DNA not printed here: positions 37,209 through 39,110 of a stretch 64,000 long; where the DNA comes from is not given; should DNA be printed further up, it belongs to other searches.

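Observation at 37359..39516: Low-GC two-gene operon of unrecognised function (196 aa + 533 aa with Mrr/PD-(D/E)xK-like N-terminus) in a TA/RAYT hotspot: candidate new defence-type system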

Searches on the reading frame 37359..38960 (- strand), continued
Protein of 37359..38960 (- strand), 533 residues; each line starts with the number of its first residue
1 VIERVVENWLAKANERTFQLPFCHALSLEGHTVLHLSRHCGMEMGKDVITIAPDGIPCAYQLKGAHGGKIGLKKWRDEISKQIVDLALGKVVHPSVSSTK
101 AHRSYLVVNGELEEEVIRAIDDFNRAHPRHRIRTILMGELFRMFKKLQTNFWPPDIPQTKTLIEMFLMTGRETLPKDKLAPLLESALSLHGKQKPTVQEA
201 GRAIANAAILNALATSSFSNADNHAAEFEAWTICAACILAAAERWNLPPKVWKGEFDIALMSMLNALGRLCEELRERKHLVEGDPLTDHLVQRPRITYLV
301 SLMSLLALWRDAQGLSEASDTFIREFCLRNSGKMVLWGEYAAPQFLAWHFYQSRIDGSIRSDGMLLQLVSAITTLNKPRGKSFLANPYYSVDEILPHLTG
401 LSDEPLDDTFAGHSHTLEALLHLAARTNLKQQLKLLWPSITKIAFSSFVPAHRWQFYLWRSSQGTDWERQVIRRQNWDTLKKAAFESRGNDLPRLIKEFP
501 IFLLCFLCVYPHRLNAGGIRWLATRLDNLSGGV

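Call 40: search_protein_families(library=pfam, proteins=[L015:4587-9368:+, L014:4583-8647:+, L034:5347-9291:+, L018:6764-9400:+, L047:4778-8656:+, L063:5920-8655:+, L040:3080-6190:+], max_evalue=0.001)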
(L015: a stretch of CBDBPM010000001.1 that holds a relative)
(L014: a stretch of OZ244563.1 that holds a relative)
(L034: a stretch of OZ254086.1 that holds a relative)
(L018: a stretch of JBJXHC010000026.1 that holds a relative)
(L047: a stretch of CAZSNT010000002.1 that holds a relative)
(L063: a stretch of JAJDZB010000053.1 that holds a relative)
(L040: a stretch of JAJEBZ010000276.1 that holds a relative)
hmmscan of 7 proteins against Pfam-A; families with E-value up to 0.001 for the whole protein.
L015:4587-9368:+ (1593 aa): 9 families
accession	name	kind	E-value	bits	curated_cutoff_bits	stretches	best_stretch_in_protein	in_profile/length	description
PF18135.7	Type_ISP_C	-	4.4e-96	322.4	25.9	1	1203-1566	1-340/342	Type ISP C-terminal specificity domain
PF22240.1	ISP_coupler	-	2e-42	145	27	1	695-821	1-126/126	Type ISP restriction-modification enzyme, coupler domain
PF13156.12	Mrr_cat_2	-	6.3e-35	120.3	22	1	51-175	2-126/127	Restriction endonuclease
PF04851.21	ResIII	-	1.7e-21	77.2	22.5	1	184-376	2-163/164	Type III restriction enzyme, res subunit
PF00271.37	Helicase_C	-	3e-09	37.6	23.5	1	505-591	31-109/110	Helicase conserved C-terminal domain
PF02384.22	N6_Mtase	-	3.9e-07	30.1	20.4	1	823-1080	3-203/311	N-6 DNA Methylase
PF04471.18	Mrr_cat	-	2.4e-05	24.9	21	1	70-146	24-99/115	Restriction endonuclease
PF00270.35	DEAD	-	2.8e-05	24.3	26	1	188-375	2-160/167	DEAD/DEAH box helicase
PF07669.17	Eco57I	-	0.00029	21.4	25.3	1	983-1090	70-165/171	Eco57I restriction-modification methylase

L014:4583-8647:+ (1354 aa): 9 families
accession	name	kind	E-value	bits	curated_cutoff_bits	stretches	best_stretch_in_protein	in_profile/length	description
PF22240.1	ISP_coupler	-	1.3e-42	145.7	27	1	705-830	1-125/126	Type ISP restriction-modification enzyme, coupler domain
PF13156.12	Mrr_cat_2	-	2.5e-36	124.8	22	1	52-175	3-126/127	Restriction endonuclease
PF04851.21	ResIII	-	4.3e-22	79.2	22.5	1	184-376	2-163/164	Type III restriction enzyme, res subunit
PF18135.7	Type_ISP_C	-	2.9e-20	73.1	25.9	1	1217-1353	1-128/342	Type ISP C-terminal specificity domain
PF00271.37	Helicase_C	-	9.9e-10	39.1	23.5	1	483-595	17-109/110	Helicase conserved C-terminal domain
PF02384.22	N6_Mtase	-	1.4e-06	28.3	20.4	1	835-1022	5-151/311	N-6 DNA Methylase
PF00270.35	DEAD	-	1.9e-05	24.9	26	1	188-299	2-111/167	DEAD/DEAH box helicase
PF07669.17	Eco57I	-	6.8e-05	23.5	25.3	1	982-1104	69-165/171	Eco57I restriction-modification methylase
PF04471.18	Mrr_cat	-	0.00044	20.8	21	0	77-134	31-88/115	Restriction endonuclease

L034:5347-9291:+ (1314 aa): 4 families
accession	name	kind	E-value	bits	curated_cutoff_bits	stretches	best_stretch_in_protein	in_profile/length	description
PF07669.17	Eco57I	-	1.2e-19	71.5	25.3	1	541-789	1-94/171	Eco57I restriction-modification methylase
PF02384.22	N6_Mtase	-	4.9e-10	39.7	20.4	1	449-563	20-100/311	N-6 DNA Methylase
PF20473.4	MmeI_Mtase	-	9.3e-07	28.7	27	1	487-563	16-85/259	MmeI, DNA-methyltransferase domain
PF01170.24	UPF0020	-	0.00024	21.3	22.3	1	492-557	30-93/197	RMKL-like, methyltransferase domain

L018:6764-9400:+ (878 aa): 6 families
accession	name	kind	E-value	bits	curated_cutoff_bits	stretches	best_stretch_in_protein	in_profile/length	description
PF08463.15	EcoEI_R_C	-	1.9e-34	119.6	24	1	720-875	2-161/163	EcoEI R protein C-terminal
PF04851.21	ResIII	-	4.2e-34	118.3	22.5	1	157-358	4-163/164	Type III restriction enzyme, res subunit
PF18766.7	SWI2_SNF2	-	3.2e-15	56.8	26.7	1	160-385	1-187/221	SWI2/SNF2 ATPase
PF04313.20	HSDR_N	-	4.1e-11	43.5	25.1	1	43-112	123-191/198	Type I restriction enzyme R protein N terminus (HSDR_N)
PF00270.35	DEAD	-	6.3e-11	42.7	26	1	159-359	2-162/167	DEAD/DEAH box helicase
PF00271.37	Helicase_C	-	2.5e-08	34.6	23.5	1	465-567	15-108/110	Helicase conserved C-terminal domain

L047:4778-8656:+ (1292 aa): 6 families
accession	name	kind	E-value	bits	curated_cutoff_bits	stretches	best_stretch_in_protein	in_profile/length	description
PF12770.12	CHAT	-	3.6e-13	50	24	1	157-454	12-272/289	CHAT domain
PF13424.12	TPR_12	-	3.4e-10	40.4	30.1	1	1192-1265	1-76/77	Tetratricopeptide repeat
PF13191.12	AAA_16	-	1.8e-05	25.8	32.6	1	519-610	2-100/167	AAA ATPase domain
PF17874.7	TPR_MalT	-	2.2e-05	24.3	45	1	1171-1283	17-129/336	MalT-like TPR region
PF00515.34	TPR_1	-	7.7e-05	22.8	27.8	0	1194-1223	1-30/34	Tetratricopeptide repeat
PF07719.23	TPR_2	-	0.00016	21.9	27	0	1194-1224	1-31/34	Tetratricopeptide repeat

L063:5920-8655:+ (911 aa): 0 families

L040:3080-6190:+ (1036 aa): 4 families
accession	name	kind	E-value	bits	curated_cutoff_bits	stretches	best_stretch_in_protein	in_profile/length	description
PF18135.7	Type_ISP_C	-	5.4e-89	299.1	25.9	1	651-1009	2-340/342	Type ISP C-terminal specificity domain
PF22240.1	ISP_coupler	-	8.2e-44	149.5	27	1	132-257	1-125/126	Type ISP restriction-modification enzyme, coupler domain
PF02384.22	N6_Mtase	-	1.6e-10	41.3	20.4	1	260-454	3-148/311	N-6 DNA Methylase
PF07669.17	Eco57I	-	2.2e-06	28.3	25.3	1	395-536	35-164/171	Eco57I restriction-modification methylase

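Call 61: fold_search(model_id=the predicted structure, library=viral)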
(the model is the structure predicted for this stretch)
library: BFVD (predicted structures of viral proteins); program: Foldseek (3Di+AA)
matches with E <= 10: 176; with E <= 0.001: 0
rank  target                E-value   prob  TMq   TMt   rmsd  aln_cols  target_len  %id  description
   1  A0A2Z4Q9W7            1.2e-02  1.00  0.21  0.46   3.1       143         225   16  (no name in the UniProt tables at hand)
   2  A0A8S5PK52            2.7e-02  1.00  0.18  0.37   4.0       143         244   15  Restriction endonuclease [Siphoviridae sp. ctXBp18]
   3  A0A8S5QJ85            5.3e-02  1.00  0.21  0.36   2.6       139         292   16  Restriction endonuclease [Siphoviridae sp. ctezl47]
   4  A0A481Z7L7            7.1e-02  0.93  0.14  0.07  15.5       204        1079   17  Helicase [Pithovirus LCPAC304]
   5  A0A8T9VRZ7            1.2e-01  1.00  0.16  0.40   5.1       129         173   12  (no name in the UniProt tables at hand)
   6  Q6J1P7                1.6e-01  0.21  0.12  0.19  18.4       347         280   15  Gp30 [Burkholderia phage BcepC6B]
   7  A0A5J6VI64            1.7e-01  1.00  0.13  0.33   4.1       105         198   14  Restriction endonuclease type IV Mrr domain-containing protein [Megaviridae environmental sample]
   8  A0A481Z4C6            1.9e-01  1.00  0.14  0.27   3.7        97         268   16  DNA-directed RNA polymerase subunit 5 [Pithovirus LCPAC101]
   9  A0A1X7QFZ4            2.0e-01  0.82  0.18  0.13  16.7       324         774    9  (no name in the UniProt tables at hand)
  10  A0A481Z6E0            2.1e-01  0.96  0.13  0.25  15.2       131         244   13  DNA-directed RNA polymerase subunit 5 [Pithovirus LCPAC104]
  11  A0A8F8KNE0            4.7e-01  0.93  0.16  0.33   6.8       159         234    8  DNA-directed RNA polymerase subunit 5 [Clandestinovirus]
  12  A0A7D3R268            5.1e-01  0.75  0.14  0.35   7.2       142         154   13  Uncharacterized protein [Fadolivirus FV1/VV64]
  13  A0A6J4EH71            5.5e-01  0.33  0.18  0.31  12.0       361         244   10  (no name in the UniProt tables at hand)
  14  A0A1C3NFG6            5.7e-01  0.80  0.13  0.24   6.3       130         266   12  (no name in the UniProt tables at hand)
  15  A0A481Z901            6.0e-01  0.63  0.16  0.27  15.4       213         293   10  DNA-directed RNA polymerase subunit 5 [Pithovirus LCPAC202]
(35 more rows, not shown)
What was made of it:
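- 38523..38960 (-): N-terminal domain (residues 1-146) with restriction-endonuclease-like (PD-(D/E)xK, Mrr-type) topology. Foldseek BFVD top hits are restriction endonuclease / Mrr-domain proteins, rmsd 2.6-4.1 A over 105-143 columns, E = 0.012-0.17 (call 61).
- On PD-(D/E)xK nuclease superfamily, Mrr branch (Pfam Mrr_cat / Mrr_cat_2): Foldseek BFVD: restriction endonuclease / Mrr / VRR-NUC proteins, rmsd 2.6-4.1 A over 105-143 columns, probability 1.00 but E = 0.012-0.17 (call 61).
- Closest known: Mrr-family PD-. Same: Foldseek's best viral matches are Mrr / restriction endonuclease proteins (call 61).
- Foldseek BFVD hits to restriction endonuclease / Mrr / VRR-NUC proteins (call 61).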

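Call 63: search_protein_families(library=padloc, alignment_id=A8, max_evalue=1e-10)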
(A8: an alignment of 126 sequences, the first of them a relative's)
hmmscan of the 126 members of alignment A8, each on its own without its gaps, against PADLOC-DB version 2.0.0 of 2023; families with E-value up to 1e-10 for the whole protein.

A. member 1, L030:18407-18937:- (176 aa): 0 families

B. families by the number of members that match (of 126 scanned): 76 families (the first 25 are shown)
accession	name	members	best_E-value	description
PDLC04157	HEC-06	1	1.4e-76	-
PDLC04155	HEC-06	1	3.6e-70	-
PDLC04154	HEC-06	1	6.4e-70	-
PDLC01297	Csm3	1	4.7e-67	"CAS-III-A,CAS-III-D; effector_G7"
PDLC01014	Csm3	1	6.9e-67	CRISPR type III-A/MTUBE-associated RAMP protein Csm3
PDLC01017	Csm3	1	3.6e-63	Csm3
PDLC02662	DndC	1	1.7e-62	DndC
PDLC02661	DndC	1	2.4e-59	DndC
PDLC00013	DruE1|DruE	1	5e-58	SNF2 family N-terminal domain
PDLC02700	Orf5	1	1.6e-56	Orf5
PDLC00037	DruE3|DruE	1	2.1e-56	SNF2 family N-terminal domain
PDLC01442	Csm3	1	2.2e-54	"CAS-III-A,CAS-III-D; effector_G7"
PDLC02687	Orf5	1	9e-53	Orf5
PDLC01765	Cas3c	1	2.4e-52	-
PDLC02693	Orf5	1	3.5e-52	Orf5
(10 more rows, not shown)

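Call 70: list_cluster_members(proteins=[P0107, P0113, P0031, P0042, P0058, P0071, P0118, P0120, P0134, P0138])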
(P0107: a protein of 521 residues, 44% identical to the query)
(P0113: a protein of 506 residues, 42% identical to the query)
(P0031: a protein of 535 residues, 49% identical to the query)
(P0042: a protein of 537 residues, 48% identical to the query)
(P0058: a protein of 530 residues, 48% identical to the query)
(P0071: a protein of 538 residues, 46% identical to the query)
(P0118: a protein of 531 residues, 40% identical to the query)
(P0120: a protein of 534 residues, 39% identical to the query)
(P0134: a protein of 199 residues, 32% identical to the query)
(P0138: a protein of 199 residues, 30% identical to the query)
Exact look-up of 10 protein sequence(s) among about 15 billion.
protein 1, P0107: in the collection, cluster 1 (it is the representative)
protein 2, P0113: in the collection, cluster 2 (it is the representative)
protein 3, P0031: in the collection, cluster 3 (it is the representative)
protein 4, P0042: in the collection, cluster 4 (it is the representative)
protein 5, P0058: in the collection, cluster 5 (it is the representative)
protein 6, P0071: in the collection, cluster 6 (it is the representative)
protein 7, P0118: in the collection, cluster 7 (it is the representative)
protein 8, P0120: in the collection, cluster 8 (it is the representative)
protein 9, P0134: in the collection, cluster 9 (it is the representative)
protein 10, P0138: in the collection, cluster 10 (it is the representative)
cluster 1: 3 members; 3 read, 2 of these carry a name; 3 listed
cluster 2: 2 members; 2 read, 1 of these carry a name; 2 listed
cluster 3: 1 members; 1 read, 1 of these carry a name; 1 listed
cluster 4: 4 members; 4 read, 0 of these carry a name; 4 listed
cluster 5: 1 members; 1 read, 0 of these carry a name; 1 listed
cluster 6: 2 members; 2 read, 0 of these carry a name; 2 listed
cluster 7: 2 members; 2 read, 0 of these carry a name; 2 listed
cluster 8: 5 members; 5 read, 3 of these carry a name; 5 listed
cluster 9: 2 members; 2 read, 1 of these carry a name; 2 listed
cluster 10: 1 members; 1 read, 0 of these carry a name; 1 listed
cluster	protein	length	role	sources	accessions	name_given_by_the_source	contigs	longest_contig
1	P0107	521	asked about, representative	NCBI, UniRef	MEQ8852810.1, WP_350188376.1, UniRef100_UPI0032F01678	hypothetical protein [Gimesia sp.] | hypothetical protein n=1 Tax=Gimesia sp. TaxID=2024833 RepID=UPI0032F01678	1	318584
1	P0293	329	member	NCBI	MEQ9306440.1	MAG: hypothetical protein RJQ14_21185, partial [Marinoscillum sp.]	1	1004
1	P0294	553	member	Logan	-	-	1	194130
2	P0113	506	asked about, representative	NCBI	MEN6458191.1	MAG: hypothetical protein ABFC63_04620 [Thermoguttaceae bacterium]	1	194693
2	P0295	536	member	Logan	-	-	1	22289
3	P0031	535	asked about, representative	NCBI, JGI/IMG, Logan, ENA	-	hypothetical protein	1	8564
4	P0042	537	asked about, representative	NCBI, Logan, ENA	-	-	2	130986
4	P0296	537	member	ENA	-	-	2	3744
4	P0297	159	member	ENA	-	-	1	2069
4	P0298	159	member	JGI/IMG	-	-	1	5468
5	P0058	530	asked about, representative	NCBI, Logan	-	-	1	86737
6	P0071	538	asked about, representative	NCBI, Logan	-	-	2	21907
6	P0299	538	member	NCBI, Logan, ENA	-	-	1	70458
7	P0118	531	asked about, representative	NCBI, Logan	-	-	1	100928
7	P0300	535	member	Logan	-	-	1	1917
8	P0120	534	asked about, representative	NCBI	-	-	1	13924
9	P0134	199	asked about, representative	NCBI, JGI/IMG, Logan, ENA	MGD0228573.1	MAG: hypothetical protein ABSF71_40255 [Terriglobia bacterium] | hypothetical protein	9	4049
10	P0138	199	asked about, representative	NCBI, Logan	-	-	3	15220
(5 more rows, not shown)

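Call 72: find_homologous_proteins(query=L015:4704-5141:+, max_evalue=0.00001)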
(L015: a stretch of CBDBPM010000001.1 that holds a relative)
Query L015:4704-5141:+ (146 aa): 301 proteins with E <= 0.00001 among 312 candidates; the best 120 are listed.
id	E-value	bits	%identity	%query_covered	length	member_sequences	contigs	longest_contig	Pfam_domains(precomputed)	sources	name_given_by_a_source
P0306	6.2e-89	313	95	100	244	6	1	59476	PF13156.13,PF04471.19,PF04851.22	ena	-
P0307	2.2e-86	305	96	97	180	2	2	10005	PF13156.13,PF04471.19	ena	-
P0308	1.3e-84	299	90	100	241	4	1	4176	PF13156.13,PF04851.22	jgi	jgi:predicted helicase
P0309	5.0e-84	297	91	99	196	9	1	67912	PF13156.13,PF04471.19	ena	-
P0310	8.9e-84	297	90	99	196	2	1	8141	PF13156.13,PF04471.19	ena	-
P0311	3.1e-83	295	93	95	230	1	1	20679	PF13156.13,PF04471.19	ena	-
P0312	1.3e-82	293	88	100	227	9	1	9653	PF13156.13,PF04471.19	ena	-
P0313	6.8e-82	291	91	97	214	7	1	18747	PF13156.13,PF04471.19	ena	-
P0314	9.2e-80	284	88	99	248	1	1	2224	PF13156.13,PF04471.19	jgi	jgi:predicted helicase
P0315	5.4e-76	271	95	86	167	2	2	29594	PF13156.13,PF04471.19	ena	-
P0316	4.3e-72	259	91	88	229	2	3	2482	PF13156.13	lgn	-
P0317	5.2e-71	255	92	85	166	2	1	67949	PF13156.13,PF04471.19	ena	-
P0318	1.2e-68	248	94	79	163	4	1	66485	PF13156.13,PF04471.19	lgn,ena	-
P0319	8.7e-67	242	72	99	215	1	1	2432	PF13156.13,PF04471.19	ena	-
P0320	1.9e-65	237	70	99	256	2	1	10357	PF13156.13,PF04471.19,PF04851.22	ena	-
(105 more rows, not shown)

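Call 76: search_dna_similar(query=window:37359-38960:-, collection=plasmids, mode=protein, max_evalue=0.00001, max_rows=20)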
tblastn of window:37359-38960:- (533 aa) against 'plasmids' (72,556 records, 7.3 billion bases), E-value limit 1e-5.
Records with a match: 1; places in all: 1; records where one place covers at least 80% of the query: 0.
Best place of each record, by identity: <60% 1.
By first word of the organism name: Rhodococcus 1.
By predicted mobility (MOB-suite, as given by PLSDB): mobilizable 1.
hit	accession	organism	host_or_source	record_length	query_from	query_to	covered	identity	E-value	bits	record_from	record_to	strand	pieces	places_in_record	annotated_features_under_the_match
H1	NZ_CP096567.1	Rhodococcus qingshengii JCM 15477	sandy loam,soil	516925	5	125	23%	33.6%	4e-8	64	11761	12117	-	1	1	restriction endonuclease | hypothetical protein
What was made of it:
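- It is almost absent from plasmids, 1 of 72,556 records (call 76), where addiction modules are common.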

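Call 77: search_dna_similar(query=window:37359-38960:-, collection=phages, mode=protein, max_evalue=0.00001, max_rows=20)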
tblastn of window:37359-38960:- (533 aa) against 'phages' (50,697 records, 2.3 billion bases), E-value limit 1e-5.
No match.
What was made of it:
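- It is absent from 50,697 phage records and nearly absent from plasmids (calls 76, 77).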

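Call 78: get_annotated_region(hit=H1, flank=6000)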
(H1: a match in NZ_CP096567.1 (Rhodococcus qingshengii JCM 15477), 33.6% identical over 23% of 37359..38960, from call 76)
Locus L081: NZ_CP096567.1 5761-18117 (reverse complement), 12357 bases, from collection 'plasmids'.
description: Rhodococcus qingshengii JCM 15477 strain djl-6 plasmid pdjl-6-4, complete sequence
organism: Rhodococcus qingshengii JCM 15477 (NCBI taxid 1303681)
taxonomy: Bacteria; Actinomycetota; Actinomycetes; Mycobacteriales; Nocardiaceae; Rhodococcus; Rhodococcus qingshengii; Rhodococcus qingshengii JCM 15477
host: -; source: sandy loam,soil; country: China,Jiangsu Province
typing (MOB-suite, as given by PLSDB): mobilizable; relaxase MOBP
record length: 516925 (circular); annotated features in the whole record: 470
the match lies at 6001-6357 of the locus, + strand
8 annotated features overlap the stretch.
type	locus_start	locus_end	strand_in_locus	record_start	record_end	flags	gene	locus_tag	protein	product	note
CDS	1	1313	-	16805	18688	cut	-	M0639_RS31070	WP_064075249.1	ATP-dependent endonuclease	-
CDS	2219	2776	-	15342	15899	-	-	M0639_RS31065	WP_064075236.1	hypothetical protein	-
CDS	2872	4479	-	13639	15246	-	-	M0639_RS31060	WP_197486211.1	exonuclease domain-containing protein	-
CDS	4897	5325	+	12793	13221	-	-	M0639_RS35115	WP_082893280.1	AAA family ATPase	-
CDS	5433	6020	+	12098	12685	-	-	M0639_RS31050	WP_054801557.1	hypothetical protein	-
CDS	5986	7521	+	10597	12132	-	-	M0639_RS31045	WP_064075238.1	restriction endonuclease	-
CDS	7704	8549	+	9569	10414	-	-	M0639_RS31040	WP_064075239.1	hypothetical protein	-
CDS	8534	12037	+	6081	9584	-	-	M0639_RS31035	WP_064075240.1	DEAD/DEAH box helicase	-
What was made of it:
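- NCBI annotates the Rhodococcus relative as 'restriction endonuclease' (call 78).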

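Call 80: search_solved_structures(query=L081:5986-6480:+, max_evalue=10, show_alignments=2)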
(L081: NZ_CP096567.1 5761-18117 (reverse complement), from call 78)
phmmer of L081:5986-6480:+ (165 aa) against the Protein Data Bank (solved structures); distinct sequences matched with E-value up to 10: 0.
